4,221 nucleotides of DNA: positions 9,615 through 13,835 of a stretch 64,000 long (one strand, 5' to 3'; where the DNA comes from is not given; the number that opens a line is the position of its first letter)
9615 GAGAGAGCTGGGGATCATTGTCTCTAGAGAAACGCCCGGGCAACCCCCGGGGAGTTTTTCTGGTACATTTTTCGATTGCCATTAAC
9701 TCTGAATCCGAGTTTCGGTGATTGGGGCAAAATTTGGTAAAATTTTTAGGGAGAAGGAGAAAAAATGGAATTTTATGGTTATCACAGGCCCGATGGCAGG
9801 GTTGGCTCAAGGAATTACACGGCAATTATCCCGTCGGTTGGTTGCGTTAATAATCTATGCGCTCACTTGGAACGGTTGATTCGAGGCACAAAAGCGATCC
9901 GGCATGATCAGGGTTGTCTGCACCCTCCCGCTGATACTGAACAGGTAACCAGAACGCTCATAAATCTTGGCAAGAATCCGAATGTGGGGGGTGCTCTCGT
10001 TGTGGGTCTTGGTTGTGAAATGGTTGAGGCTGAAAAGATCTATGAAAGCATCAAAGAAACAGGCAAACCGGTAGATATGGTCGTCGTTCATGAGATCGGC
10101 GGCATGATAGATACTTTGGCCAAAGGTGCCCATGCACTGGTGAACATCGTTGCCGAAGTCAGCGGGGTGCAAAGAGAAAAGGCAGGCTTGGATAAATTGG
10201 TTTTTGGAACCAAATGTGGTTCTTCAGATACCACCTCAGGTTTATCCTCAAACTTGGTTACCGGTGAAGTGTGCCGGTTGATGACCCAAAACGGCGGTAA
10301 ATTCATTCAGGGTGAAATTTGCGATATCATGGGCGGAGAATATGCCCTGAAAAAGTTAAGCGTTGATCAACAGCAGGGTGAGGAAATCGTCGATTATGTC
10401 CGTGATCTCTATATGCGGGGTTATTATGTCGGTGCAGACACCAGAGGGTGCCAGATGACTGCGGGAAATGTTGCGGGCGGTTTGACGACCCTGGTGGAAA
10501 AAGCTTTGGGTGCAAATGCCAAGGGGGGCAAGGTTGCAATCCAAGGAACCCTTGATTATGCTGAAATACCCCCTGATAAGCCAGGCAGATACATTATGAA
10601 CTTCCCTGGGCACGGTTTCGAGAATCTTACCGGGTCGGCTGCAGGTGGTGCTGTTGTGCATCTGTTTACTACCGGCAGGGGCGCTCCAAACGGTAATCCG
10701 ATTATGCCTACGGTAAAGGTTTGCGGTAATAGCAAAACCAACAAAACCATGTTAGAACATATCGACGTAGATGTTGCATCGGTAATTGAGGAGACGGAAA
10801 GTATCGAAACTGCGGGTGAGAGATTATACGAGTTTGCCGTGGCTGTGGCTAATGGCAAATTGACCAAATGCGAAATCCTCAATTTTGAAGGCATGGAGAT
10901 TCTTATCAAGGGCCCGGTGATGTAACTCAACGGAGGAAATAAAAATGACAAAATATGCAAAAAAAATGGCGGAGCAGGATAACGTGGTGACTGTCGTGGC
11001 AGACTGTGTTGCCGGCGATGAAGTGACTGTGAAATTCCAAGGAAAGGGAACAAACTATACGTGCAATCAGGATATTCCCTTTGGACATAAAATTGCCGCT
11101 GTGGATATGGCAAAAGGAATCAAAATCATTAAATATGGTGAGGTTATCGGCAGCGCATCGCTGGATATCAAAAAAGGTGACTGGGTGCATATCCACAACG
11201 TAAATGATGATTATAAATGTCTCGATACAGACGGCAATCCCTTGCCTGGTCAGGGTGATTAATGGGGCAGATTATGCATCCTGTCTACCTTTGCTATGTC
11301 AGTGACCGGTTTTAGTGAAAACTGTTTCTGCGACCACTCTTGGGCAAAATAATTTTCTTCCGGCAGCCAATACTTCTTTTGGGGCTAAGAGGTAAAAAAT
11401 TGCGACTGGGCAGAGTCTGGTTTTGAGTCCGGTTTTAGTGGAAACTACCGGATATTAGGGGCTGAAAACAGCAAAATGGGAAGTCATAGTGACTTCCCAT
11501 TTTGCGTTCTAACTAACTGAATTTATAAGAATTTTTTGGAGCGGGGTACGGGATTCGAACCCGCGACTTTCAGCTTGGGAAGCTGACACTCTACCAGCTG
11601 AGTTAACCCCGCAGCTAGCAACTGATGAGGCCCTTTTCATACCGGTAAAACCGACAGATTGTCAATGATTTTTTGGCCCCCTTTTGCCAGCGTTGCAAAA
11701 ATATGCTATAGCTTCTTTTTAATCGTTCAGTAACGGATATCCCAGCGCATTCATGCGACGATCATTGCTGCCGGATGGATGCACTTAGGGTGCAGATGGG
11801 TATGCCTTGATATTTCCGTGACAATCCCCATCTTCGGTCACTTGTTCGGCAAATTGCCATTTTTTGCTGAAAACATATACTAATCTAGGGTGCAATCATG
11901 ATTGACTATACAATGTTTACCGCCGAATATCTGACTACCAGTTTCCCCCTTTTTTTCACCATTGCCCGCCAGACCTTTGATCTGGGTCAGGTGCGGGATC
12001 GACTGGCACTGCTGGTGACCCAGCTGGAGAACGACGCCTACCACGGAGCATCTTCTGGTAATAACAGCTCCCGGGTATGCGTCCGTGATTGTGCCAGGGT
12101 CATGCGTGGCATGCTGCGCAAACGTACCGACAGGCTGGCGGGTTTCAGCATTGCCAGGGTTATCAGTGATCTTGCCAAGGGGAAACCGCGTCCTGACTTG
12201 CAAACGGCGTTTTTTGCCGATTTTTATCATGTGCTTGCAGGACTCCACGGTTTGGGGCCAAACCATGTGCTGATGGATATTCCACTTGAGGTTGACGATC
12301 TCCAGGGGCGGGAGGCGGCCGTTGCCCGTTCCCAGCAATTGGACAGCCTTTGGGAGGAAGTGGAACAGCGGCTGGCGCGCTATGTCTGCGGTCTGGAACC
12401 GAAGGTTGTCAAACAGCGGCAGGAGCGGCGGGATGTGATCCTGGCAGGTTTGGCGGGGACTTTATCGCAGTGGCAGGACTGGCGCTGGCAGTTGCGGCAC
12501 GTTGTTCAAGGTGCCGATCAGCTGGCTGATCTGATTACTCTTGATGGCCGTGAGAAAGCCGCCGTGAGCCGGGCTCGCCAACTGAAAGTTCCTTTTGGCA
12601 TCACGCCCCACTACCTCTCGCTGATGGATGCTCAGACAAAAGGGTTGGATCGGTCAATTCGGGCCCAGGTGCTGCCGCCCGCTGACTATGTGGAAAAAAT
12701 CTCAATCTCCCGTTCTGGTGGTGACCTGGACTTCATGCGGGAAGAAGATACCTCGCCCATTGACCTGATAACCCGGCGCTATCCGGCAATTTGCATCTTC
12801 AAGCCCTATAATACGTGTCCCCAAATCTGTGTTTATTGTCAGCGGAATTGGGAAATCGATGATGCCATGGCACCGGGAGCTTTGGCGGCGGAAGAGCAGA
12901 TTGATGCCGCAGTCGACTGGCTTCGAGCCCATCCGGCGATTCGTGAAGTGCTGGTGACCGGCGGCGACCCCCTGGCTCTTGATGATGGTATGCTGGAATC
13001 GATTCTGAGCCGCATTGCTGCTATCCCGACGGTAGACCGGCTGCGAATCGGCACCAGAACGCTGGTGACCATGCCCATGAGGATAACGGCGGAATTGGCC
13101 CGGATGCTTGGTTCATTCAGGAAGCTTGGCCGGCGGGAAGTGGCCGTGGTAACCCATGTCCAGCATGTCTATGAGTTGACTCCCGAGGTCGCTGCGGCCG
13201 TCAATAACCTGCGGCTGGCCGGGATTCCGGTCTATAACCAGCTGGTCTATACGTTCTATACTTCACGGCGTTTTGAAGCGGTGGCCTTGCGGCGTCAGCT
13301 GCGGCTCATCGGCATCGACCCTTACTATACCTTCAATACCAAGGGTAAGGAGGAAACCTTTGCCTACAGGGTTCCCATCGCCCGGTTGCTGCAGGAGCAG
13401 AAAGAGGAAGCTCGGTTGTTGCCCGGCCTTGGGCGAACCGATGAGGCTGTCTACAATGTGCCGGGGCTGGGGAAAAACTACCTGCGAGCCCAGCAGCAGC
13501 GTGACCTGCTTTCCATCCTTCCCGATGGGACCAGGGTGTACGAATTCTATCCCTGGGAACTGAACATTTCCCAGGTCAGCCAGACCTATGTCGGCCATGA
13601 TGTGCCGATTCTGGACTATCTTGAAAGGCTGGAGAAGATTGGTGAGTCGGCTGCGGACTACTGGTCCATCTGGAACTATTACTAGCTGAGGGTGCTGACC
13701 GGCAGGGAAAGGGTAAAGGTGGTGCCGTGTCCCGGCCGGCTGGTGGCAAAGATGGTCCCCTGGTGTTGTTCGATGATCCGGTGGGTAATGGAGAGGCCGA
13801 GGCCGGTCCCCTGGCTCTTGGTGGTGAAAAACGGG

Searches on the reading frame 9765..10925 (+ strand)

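Call 95: search_protein_families(library=pfam, proteins=[window:9765-10925:+], max_evalue=0.00001)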
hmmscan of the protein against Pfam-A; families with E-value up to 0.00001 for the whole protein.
window:9765-10925:+ (386 aa): 2 families
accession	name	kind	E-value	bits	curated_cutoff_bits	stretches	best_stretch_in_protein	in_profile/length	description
PF20629.2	GD_AH_C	-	3.4e-67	226.8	26.8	1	143-380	2-237/242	D-galactarate/Altronate dehydratase, C-terminal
PF04295.18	GD_AH_second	-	6e-36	124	27.3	1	5-132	1-135/136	D-galactarate dehydratase/Altronate hydrolase, second domain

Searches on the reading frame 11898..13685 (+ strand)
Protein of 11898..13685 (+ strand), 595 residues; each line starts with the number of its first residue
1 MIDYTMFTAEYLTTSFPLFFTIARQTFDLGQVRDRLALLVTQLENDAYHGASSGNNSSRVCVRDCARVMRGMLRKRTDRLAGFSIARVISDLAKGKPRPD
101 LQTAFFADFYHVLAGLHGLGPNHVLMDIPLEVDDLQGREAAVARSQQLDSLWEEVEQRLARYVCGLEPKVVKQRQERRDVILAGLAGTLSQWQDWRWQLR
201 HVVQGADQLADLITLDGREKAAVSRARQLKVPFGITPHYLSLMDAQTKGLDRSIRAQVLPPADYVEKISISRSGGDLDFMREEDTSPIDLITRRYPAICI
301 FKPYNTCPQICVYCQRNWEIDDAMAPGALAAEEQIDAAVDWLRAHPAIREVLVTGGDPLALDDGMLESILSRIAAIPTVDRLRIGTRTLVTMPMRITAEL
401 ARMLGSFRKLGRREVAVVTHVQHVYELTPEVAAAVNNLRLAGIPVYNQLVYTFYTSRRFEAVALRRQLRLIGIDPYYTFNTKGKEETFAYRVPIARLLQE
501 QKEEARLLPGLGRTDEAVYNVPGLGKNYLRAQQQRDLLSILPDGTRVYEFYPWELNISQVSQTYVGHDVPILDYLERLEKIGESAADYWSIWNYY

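Call 95: search_protein_families(library=pfam, proteins=[window:11898-13685:+], max_evalue=0.00001)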
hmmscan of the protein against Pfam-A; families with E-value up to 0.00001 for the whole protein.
window:11898-13685:+ (595 aa): 1 family
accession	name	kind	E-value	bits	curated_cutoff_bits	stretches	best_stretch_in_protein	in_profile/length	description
PF04055.27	Radical_SAM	-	3.8e-09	37.4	29.5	1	303-426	3-114/166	Radical SAM superfamily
